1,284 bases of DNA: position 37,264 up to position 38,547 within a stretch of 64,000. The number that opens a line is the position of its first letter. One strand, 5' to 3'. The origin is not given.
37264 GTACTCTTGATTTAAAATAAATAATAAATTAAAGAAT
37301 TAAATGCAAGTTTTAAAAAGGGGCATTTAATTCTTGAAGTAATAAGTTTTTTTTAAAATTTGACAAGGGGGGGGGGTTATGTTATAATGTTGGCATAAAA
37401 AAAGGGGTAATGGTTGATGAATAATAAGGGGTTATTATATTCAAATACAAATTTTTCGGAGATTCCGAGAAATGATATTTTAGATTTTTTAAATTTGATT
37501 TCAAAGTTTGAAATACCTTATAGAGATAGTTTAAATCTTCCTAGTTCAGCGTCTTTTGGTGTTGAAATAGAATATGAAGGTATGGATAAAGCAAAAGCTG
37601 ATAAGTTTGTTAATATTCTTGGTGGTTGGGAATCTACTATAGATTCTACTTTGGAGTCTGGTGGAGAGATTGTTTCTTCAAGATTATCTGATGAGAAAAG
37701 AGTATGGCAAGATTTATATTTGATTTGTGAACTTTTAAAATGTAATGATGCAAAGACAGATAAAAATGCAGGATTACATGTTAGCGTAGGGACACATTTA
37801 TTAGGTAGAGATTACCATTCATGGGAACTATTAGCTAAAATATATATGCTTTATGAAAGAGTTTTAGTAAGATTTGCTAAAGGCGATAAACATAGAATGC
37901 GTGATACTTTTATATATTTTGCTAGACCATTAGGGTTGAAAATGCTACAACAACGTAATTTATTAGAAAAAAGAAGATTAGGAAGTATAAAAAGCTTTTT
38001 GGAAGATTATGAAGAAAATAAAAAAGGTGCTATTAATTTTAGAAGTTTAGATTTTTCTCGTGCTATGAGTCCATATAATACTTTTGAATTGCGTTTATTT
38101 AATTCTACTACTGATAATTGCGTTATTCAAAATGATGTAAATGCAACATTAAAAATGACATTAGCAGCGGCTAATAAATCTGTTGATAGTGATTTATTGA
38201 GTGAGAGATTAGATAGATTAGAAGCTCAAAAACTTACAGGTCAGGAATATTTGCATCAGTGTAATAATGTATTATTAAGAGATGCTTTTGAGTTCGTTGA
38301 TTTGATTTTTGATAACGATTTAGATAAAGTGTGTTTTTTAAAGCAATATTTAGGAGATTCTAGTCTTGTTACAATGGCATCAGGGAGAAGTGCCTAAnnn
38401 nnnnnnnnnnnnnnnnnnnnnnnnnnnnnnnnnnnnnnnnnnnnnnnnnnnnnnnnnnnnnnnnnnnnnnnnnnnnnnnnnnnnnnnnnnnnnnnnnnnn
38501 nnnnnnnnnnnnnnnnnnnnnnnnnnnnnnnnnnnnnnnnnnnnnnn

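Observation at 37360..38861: Perfect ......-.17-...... promoter with a G10 tract in the spacer driving an amidoligase + AIG2/GGCT pair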

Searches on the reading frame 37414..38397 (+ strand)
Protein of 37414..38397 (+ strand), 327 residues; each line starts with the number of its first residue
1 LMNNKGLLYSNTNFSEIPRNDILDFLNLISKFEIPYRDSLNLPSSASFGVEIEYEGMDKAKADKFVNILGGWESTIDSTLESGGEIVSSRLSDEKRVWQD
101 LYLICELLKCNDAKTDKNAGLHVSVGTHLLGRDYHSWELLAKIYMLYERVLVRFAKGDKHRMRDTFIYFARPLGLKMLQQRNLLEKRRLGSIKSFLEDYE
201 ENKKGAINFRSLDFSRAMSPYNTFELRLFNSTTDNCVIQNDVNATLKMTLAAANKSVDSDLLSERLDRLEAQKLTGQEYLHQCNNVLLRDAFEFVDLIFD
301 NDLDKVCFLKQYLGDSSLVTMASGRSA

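Call 3: search_protein_families(library=pfam, proteins=[window:37414-38397:+], max_evalue=0.01)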
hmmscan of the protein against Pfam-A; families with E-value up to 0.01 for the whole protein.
window:37414-38397:+ (327 aa): 1 family
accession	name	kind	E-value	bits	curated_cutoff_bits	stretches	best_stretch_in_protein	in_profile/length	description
PF12224.13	Amidoligase_2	-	3e-10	40.8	22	1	81-247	73-243/245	Putative amidoligase enzyme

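Call 7: search_protein_families(library=ncbifam, proteins=[window:37414-38397:+], max_evalue=0.01)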
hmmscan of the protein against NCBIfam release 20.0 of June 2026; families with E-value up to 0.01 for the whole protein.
window:37414-38397:+ (327 aa): 0 families

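Call 8: search_protein_families(library=padloc, proteins=[window:37414-38397:+], max_evalue=0.01)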
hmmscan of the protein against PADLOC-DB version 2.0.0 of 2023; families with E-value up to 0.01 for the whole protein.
window:37414-38397:+ (327 aa): 0 families

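Call 10: find_encoding_contigs(protein=window:37417-38397:+, flank=3000, max_places=10)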
Protein window:37417-38397:+ (326 aa): 22 contigs read that carry it; 6 places shown.
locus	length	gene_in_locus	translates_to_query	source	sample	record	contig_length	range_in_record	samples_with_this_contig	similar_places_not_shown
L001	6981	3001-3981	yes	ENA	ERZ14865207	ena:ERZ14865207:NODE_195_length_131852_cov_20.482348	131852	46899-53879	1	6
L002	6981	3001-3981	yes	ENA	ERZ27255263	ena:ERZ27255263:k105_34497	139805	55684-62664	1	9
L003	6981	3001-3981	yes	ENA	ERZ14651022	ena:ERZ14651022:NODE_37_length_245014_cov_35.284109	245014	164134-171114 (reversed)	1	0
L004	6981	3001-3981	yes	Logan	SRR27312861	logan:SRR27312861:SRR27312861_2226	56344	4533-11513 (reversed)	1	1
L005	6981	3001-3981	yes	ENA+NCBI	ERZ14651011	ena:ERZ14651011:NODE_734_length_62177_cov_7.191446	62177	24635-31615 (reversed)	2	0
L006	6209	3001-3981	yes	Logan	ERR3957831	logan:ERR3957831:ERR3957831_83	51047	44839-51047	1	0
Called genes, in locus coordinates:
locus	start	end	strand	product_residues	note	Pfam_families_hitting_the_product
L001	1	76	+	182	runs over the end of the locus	PF02525:Flavodoxin_2 (weak), PF03358:FMN_red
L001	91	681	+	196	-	-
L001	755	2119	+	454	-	PF11738:DUF3298, PF01522:Polysacc_deac_1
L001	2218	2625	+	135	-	-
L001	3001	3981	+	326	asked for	PF12224:Amidoligase_2 (weak)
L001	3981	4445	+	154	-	PF06094:GGACT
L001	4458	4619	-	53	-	PF00830:Ribosomal_L28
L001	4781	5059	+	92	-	-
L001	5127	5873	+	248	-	-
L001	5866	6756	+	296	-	-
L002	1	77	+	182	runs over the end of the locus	PF03358:FMN_red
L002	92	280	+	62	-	-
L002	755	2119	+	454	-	PF11738:DUF3298, PF01522:Polysacc_deac_1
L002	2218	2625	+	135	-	-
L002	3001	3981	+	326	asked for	PF12224:Amidoligase_2 (weak)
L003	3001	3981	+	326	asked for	PF12224:Amidoligase_2 (weak)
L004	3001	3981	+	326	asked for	PF12224:Amidoligase_2 (weak)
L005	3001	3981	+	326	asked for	PF12224:Amidoligase_2 (weak)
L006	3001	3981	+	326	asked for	PF12224:Amidoligase_2 (weak)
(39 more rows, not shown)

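Call 12: find_homologous_proteins(query=window:37417-38397:+, max_evalue=0.001)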
Query window:37417-38397:+ (326 aa): 24 proteins with E <= 0.001 among 2406 candidates.
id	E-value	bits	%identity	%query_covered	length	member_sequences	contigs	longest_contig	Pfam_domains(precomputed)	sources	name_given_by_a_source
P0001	2.9e-213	725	100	100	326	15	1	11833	PF12224.14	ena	-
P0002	4.8e-87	310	47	96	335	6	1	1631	PF12224.14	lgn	-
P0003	3.0e-84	301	46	95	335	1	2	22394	PF12224.14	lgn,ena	-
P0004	3.5e-82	294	47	93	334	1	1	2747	PF12224.14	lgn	-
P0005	4.5e-82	294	45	97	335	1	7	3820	PF12224.14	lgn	-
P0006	1.4e-81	292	46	93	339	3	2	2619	PF12224.14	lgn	-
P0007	2.9e-81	291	45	93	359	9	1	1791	PF12224.14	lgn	-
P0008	8.3e-81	290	45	93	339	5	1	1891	PF12224.14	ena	-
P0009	3.3e-79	285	45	93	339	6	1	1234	PF12224.14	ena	-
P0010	3.2e-78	281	46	94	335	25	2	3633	PF12224.14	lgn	-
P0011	7.0e-78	280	46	97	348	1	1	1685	PF12224.14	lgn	-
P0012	1.4e-76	276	44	96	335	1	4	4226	PF12224.14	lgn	-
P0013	3.3e-73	265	44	96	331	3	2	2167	-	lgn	-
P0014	3.0e-54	203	40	94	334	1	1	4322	PF12224.14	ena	-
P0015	6.3e-54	201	37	99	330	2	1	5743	PF12224.14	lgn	-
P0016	1.6e-49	187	39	87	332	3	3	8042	PF12224.14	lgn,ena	-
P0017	6.4e-49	185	37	90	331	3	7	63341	PF12224.14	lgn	-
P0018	1.4e-48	184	36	93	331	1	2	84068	PF12224.14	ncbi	-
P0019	2.9e-48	183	37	90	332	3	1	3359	PF12224.14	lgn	-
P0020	8.6e-48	181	36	94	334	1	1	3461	PF12224.14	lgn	-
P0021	1.9e-47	180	36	90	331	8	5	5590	PF12224.14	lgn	-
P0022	3.3e-47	179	36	94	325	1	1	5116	PF12224.14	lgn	-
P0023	3.2e-45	173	35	94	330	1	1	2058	PF12224.14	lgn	-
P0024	2.6e-42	163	38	79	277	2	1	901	PF12224.14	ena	-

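Call 15: find_related_loci(query=A1, collection=genome_contigs, flank=4000)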
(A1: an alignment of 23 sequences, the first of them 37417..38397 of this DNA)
Query A1 (326 aa) in genome_contigs; peptide patterns used: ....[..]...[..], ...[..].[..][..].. (x = any residue, [..] = any of these).
381 stretches matched a pattern; 273 encode a relative of the query (tblastn E <= 1e-3); the best 80 are kept; 80 distinct loci.
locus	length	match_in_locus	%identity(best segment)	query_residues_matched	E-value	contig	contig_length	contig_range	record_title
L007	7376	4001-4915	45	10-312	4e-86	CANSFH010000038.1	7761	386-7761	MAG TPA_asm: uncultured Mycoplasma sp. isolate SRR15730527_bin.41_metawrap_v1.3_MAG genome assembly, contig: NODE.8689_l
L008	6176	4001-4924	44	7-312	9e-81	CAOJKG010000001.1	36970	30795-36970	MAG TPA_asm: uncultured Tenericutes bacterium isolate SRR17684645_bin.12_metawrap_v1.3_MAG genome assembly, contig: NODE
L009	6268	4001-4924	44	7-312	1e-80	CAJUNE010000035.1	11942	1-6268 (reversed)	MAG TPA_asm: uncultured Bacilli bacterium isolate MGBC161736 genome assembly, contig: MGBC161736.35, whole genome shotgu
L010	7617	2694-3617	44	7-312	3e-79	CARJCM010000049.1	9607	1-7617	MAG TPA_asm: uncultured Bacilli bacterium isolate MGBC164908 genome assembly, contig: MGBC164908.49, whole genome shotgu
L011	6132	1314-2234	44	10-314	2e-78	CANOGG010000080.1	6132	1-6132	MAG TPA_asm: uncultured Mycoplasma sp. isolate SRR19759418_bin.41_metawrap_v1.3_MAG genome assembly, contig: NODE.15159_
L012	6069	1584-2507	43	7-312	4e-77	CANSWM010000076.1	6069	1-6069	MAG TPA_asm: uncultured Clostridium sp. isolate SRR15510222_bin.38_metawrap_v1.3_MAG genome assembly, contig: NODE.4531_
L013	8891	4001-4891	40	19-314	3e-63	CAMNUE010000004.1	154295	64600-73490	MAG: uncultured bacterium isolate SRR19792995_bin.67_metawrap_v1.3_MAG genome assembly, contig: ERZ12290371_98, whole ge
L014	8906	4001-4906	39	10-312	5e-60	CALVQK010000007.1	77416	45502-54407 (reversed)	MAG: uncultured Bacilli bacterium isolate BRZ_GT__bin8 genome assembly, contig: BRZ_GT__NODE_338_length_77416_cov_41.456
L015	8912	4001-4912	39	10-314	2e-59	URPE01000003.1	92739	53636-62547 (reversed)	uncultured Tenericutes bacterium isolate UMGS1217 genome assembly, contig: NODE_44_length_92739_cov_8.902195, whole geno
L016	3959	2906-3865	39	2-314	1e-58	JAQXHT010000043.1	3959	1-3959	MAG: bacterium isolate SUG1206 k141_3837939, whole genome shotgun sequence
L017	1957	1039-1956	38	10-314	7e-60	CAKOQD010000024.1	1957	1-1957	MAG: uncultured Bacilli bacterium isolate REFINED_METABAT215_TOP10_CONTIGS_1500_ASSEMBLY_K77_MERGED__Hadza_MoBio_hadza-I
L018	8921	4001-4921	41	10-314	2e-58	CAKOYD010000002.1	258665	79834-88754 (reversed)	MAG: uncultured Bacilli bacterium isolate REFINED_METABAT215_TOP10_CONTIGS_1500_ASSEMBLY_K77_MERGED__Hadza_MoBio_hadza-I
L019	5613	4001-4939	36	1-314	2e-58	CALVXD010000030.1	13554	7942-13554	MAG: uncultured Bacilli bacterium isolate BRZ_FH__bin48 genome assembly, contig: BRZ_FH__NODE_4436_length_13554_cov_13.7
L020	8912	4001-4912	35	10-314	4e-58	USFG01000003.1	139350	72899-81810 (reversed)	uncultured Tenericutes bacterium isolate UMGS1661 genome assembly, contig: NODE_19_length_139350_cov_8.940651, whole gen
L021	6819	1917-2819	37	10-314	6e-58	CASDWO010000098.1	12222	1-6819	uncultured bacterium isolate SI.A50.metabat-bins.20 genome assembly, contig: SI.A50.metabat-bins.20.fa_k141_377283, whol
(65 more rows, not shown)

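Call 29: list_cluster_members(proteins=[window:37417-38397:+, window:38397-38861:+, window:36634-37041:+])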
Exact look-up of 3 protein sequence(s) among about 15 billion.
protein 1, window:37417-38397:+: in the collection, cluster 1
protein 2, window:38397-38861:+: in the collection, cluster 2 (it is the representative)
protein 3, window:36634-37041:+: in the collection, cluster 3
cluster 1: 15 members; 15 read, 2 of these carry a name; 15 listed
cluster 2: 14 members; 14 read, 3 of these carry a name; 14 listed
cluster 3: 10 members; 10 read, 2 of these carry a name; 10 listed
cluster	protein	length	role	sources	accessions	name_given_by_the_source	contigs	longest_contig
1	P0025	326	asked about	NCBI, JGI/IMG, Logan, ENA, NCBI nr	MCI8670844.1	MAG: hypothetical protein HFI36_02260 [Bacilli bacterium] | hypothetical protein | hypothetical protein [Bacilli bacterium]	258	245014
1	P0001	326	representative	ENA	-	-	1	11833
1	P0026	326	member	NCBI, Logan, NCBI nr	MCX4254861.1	MAG: amidoligase family protein [Bacilli bacterium] | amidoligase family protein [Bacilli bacterium]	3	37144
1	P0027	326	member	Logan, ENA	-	-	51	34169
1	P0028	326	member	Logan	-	-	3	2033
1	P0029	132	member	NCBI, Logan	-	-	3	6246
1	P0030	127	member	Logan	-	-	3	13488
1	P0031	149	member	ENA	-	-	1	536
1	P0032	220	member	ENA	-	-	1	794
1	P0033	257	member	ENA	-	-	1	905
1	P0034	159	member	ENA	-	-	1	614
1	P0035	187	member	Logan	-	-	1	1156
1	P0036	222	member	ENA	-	-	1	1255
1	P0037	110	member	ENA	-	-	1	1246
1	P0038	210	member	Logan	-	-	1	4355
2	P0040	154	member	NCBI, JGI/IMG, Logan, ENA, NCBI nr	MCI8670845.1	MAG: gamma-glutamylcyclotransferase [Bacilli bacterium] | gamma-glutamylcyclotransferase (GGCT)/AIG2-like uncharacterized protein YtfP | gamma-glutamylcyclotransferase [Bacilli bacterium]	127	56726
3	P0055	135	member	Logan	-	-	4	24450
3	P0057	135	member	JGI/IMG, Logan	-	-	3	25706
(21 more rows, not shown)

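Call 30: find_encoding_contigs(protein=P0027, flank=2500, max_places=10)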
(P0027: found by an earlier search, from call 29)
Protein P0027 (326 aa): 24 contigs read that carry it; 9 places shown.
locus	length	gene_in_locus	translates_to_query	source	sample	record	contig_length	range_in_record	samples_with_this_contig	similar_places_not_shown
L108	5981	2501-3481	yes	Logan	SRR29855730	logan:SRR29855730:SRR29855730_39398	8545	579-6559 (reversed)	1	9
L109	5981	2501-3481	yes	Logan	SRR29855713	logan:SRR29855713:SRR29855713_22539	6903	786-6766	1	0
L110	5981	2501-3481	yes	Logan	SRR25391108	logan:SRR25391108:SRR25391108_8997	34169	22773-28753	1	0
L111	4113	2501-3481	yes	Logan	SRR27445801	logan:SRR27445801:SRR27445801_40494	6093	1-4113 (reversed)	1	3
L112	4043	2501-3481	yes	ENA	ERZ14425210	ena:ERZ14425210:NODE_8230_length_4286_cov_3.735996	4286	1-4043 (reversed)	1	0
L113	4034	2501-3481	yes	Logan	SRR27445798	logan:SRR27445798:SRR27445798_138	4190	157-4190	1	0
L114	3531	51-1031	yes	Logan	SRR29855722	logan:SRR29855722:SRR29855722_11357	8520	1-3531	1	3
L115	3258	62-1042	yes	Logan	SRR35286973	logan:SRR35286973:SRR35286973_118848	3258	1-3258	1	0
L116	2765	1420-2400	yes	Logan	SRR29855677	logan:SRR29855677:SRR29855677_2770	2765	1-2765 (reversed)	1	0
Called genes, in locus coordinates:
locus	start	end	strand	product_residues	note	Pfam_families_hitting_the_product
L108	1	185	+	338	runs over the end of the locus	PF04055:Radical_SAM, PF13353:Fer4_12 (faint), PF13186:SPASM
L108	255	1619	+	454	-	PF11738:DUF3298, PF01522:Polysacc_deac_1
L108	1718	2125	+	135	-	-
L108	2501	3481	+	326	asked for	PF12224:Amidoligase_2 (weak)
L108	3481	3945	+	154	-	PF06094:GGACT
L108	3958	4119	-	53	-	PF00830:Ribosomal_L28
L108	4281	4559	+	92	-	-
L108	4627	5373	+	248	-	-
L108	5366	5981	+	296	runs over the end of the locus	-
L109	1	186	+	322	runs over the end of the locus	?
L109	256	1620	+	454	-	PF11738:DUF3298, PF01522:Polysacc_deac_1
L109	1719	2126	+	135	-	-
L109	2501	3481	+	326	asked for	PF12224:Amidoligase_2 (weak)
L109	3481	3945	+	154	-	PF06094:GGACT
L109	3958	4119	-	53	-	PF00830:Ribosomal_L28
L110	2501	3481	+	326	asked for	PF12224:Amidoligase_2 (weak)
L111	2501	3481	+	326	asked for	PF12224:Amidoligase_2 (weak)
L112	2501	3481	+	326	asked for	PF12224:Amidoligase_2 (weak)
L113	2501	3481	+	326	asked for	PF12224:Amidoligase_2 (weak)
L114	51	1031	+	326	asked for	PF12224:Amidoligase_2 (weak)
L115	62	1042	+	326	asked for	PF12224:Amidoligase_2 (weak)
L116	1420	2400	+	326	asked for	PF12224:Amidoligase_2 (weak)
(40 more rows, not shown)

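Call 31: find_encoding_contigs(protein=P0040, flank=2500, max_places=10)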
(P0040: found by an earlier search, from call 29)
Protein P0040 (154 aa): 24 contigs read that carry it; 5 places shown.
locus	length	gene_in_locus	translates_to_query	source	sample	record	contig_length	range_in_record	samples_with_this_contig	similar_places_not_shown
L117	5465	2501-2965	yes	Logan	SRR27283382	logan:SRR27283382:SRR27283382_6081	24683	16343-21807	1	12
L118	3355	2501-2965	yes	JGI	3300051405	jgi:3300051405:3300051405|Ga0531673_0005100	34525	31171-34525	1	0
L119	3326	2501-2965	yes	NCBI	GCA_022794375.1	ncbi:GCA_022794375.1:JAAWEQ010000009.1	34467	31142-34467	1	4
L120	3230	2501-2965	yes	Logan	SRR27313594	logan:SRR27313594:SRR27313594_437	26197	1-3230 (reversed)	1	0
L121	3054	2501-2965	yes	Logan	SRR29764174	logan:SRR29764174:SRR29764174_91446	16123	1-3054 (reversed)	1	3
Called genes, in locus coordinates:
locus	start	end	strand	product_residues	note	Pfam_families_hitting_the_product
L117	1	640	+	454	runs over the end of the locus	PF11738:DUF3298, PF01522:Polysacc_deac_1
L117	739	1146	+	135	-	-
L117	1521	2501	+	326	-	PF12224:Amidoligase_2 (weak)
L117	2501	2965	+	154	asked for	PF06094:GGACT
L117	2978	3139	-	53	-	PF00830:Ribosomal_L28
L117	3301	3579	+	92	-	-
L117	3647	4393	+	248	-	-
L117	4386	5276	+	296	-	-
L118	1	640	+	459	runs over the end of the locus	PF11738:DUF3298, PF01522:Polysacc_deac_1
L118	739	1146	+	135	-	-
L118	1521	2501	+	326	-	PF12224:Amidoligase_2 (weak)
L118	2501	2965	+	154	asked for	PF06094:GGACT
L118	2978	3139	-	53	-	PF00830:Ribosomal_L28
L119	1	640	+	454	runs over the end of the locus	PF11738:DUF3298, PF01522:Polysacc_deac_1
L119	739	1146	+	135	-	-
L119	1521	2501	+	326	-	PF12224:Amidoligase_2 (weak)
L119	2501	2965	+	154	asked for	PF06094:GGACT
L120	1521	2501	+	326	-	PF12224:Amidoligase_2 (weak)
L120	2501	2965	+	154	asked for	PF06094:GGACT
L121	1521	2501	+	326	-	PF12224:Amidoligase_2 (weak)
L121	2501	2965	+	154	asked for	PF06094:GGACT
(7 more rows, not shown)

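Call 40: search_protein_families(library=phrogs, proteins=[window:37417-38397:+], max_evalue=0.01)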
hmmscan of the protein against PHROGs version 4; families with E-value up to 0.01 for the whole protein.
window:37417-38397:+ (326 aa): 2 families
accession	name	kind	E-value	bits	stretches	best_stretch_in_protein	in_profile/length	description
phrog_7469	-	other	5e-07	30.4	1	44-256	16-214/357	amidoligase enzyme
phrog_7631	-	other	0.0053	16.7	1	32-165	14-137/394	amidoligase enzyme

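Call 43: search_dna_similar(query=window:37417-38397:+, collection=phages, mode=protein, max_evalue=0.001, max_rows=25)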
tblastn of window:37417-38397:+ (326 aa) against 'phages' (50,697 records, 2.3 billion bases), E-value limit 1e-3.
No match.

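Call 57: predict_structure(alignment_id=A1)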
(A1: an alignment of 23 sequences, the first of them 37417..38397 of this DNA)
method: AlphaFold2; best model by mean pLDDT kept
length: 326 residues; sequences in the alignment: 23
mean_pLDDT: 90.0   pTM: 0.91
mean pLDDT of the five models: 90.0, 89.4, 88.6, 88.3, 87.2
residues with pLDDT >= 90: 232; 70-90: 75; 50-70: 9; < 50: 10
segments of 3 or more residues with pLDDT < 50: 317-326
pLDDT, mean of each block of 10 residues (from residue 1): 91 94 90 95 95 95 91 89 93 96 97 90 91 94 97 91 86 94 88 85 86 68 90 97 97 91 95 93 93 97 98 63 36
secondary structure, 60 per line:
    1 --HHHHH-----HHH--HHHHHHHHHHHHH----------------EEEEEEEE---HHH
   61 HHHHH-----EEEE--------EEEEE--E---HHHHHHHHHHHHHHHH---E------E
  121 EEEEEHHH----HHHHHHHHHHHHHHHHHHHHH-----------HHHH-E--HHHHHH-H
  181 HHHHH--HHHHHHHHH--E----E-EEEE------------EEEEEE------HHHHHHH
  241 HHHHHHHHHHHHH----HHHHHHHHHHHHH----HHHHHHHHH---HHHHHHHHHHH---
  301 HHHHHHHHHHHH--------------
elements in order: H3-7 H18-30 E47-54 H58-65 E71-74 E83-87 H94-109 E120-125 H133-153 H165-168 H173-178 H180-185 H188-196 E206-209 E222-227 H234-253 H258-270 H275-283 H287-297 H301-312

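Call 61: fold_search(model_id=the predicted structure, library=pdb)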
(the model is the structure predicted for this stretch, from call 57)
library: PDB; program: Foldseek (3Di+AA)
matches with E <= 10: 624; with E <= 0.001: 40
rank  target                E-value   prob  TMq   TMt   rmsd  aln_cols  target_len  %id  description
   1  8fbp_O                8.6e-06  1.00  0.40  0.33  12.7       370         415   11  Glutamine synthetase from Pseudomonas aeruginosa, filament double-unit in compressed conformation (released 2024-02-14)
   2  8fbp_U                2.0e-05  1.00  0.39  0.32  12.4       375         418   11  Glutamine synthetase from Pseudomonas aeruginosa, filament double-unit in compressed conformation (released 2024-02-14)
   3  8fbp_M                3.0e-05  1.00  0.41  0.34  10.9       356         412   12  Glutamine synthetase from Pseudomonas aeruginosa, filament double-unit in compressed conformation (released 2024-02-14)
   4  8fbp_V                3.2e-05  1.00  0.38  0.31  13.1       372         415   12  Glutamine synthetase from Pseudomonas aeruginosa, filament double-unit in compressed conformation (released 2024-02-14)
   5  8fbp_H                3.5e-05  1.00  0.39  0.32  12.1       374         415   11  Glutamine synthetase from Pseudomonas aeruginosa, filament double-unit in compressed conformation (released 2024-02-14)
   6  8fbp_A                3.7e-05  1.00  0.39  0.32  12.8       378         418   11  Glutamine synthetase from Pseudomonas aeruginosa, filament double-unit in compressed conformation (released 2024-02-14)
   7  7w85_A                3.9e-05  1.00  0.42  0.33   8.8       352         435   11  Structural of the filamentous Escherichia coli glutamine synthetase (released 2022-04-06)
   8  8fbp_B                4.5e-05  1.00  0.37  0.31  12.3       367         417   11  Glutamine synthetase from Pseudomonas aeruginosa, filament double-unit in compressed conformation (released 2024-02-14)
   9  8fbp_K                4.5e-05  1.00  0.36  0.30  12.8       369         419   11  Glutamine synthetase from Pseudomonas aeruginosa, filament double-unit in compressed conformation (released 2024-02-14)
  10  8fbp_J                5.5e-05  1.00  0.35  0.29  13.9       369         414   11  Glutamine synthetase from Pseudomonas aeruginosa, filament double-unit in compressed conformation (released 2024-02-14)
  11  8fbp_L                6.1e-05  1.00  0.36  0.30  12.9       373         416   10  Glutamine synthetase from Pseudomonas aeruginosa, filament double-unit in compressed conformation (released 2024-02-14)
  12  8pvg                  6.4e-05  1.00  0.42  0.33  11.1       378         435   11  Structure of E. coli glutamine synthetase determined by cryoEM at 100 keV (released 2023-11-29)
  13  8fbp_E                6.4e-05  1.00  0.35  0.29  13.3       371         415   11  Glutamine synthetase from Pseudomonas aeruginosa, filament double-unit in compressed conformation (released 2024-02-14)
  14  8fbp_C                7.1e-05  1.00  0.37  0.30  12.7       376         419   11  Glutamine synthetase from Pseudomonas aeruginosa, filament double-unit in compressed conformation (released 2024-02-14)
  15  8fbp_P                7.5e-05  1.00  0.40  0.32  12.1       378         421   10  Glutamine synthetase from Pseudomonas aeruginosa, filament double-unit in compressed conformation (released 2024-02-14)
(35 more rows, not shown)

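Call 62: search_protein_representatives(alignment_id=A1)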
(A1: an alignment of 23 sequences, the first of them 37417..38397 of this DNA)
Query: 23 sequences, 335 profile positions. Proteins with E-value up to 0.001 (for the whole library): 3783; up to 1e-10: 1507; up to 1e-30: 597. The best 150 are listed.
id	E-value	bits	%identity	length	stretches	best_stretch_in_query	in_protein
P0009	1.2e-142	491.3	-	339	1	2-334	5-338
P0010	3.4e-142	489.8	-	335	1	1-335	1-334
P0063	6.9e-120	416.5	-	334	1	5-334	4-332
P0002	1.4e-118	412.1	-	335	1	3-325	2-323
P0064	5.3e-118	410.3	-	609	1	5-335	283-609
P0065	6.8e-112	390.2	-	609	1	9-335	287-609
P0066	5.8e-109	380.6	-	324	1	6-327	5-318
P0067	2.1e-108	378.7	-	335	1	1-334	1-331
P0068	4.5e-107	374.3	-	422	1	6-332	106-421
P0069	6.2e-105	367.3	-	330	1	5-334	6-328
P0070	1.4e-104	366.2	-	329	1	6-332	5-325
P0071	1.6e-104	366.0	-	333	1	3-335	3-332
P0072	4.9e-104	364.4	-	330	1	6-335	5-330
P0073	5.3e-104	364.2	-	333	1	5-334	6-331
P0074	1.0e-102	360.0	-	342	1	1-318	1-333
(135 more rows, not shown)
